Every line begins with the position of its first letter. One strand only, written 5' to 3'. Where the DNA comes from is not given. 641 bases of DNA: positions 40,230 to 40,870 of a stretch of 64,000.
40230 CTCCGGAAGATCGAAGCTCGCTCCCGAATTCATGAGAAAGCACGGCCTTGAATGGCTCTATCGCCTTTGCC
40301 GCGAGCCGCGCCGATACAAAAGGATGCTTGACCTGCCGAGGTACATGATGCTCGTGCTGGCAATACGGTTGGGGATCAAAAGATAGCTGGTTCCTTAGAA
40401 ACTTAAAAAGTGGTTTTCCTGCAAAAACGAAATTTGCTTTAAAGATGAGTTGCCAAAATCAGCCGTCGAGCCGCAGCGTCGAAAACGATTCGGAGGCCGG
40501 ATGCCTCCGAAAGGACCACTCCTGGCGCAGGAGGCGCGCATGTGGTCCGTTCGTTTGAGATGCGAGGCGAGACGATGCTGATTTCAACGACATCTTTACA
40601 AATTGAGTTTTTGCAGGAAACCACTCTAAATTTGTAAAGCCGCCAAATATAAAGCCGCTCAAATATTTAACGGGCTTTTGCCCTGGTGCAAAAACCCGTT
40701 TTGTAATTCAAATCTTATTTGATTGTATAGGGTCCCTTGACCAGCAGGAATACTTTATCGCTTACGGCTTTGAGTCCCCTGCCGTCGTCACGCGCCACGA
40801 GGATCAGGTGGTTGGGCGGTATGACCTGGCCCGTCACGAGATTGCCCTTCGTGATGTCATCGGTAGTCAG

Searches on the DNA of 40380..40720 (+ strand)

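Call 27: search_dna_similar(query=window:40400-40635:+, collection=plasmids, mode=distant, max_evalue=0.01)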
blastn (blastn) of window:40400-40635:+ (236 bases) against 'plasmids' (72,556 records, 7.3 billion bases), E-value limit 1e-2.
No match.

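Call 28: search_dna_similar(query=window:40400-40635:+, collection=phages, mode=distant, max_evalue=0.01)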
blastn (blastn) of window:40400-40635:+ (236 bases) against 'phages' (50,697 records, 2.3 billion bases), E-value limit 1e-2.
No match.
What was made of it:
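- On Prokaryotic MITE: No full-length hits were found in plasmids or phages (calls 27, 28).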

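Call 57: search_rna_families(source=window, start=40380, end=40720, threshold=evalue, max_evalue=10)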
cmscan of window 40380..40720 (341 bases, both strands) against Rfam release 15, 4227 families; matches with E-value up to 10: 2.
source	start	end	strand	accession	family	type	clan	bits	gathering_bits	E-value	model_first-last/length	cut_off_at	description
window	40677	40693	+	RF01046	WLE3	Cis-reg;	-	13.6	50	4.1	15-31/44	no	Wingless localisation element 3 (WLE3)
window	40666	40702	+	RF04114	MIR4374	Gene; miRNA;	-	12.7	105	9.4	1-119/119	no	MIR4374 microRNA precursor family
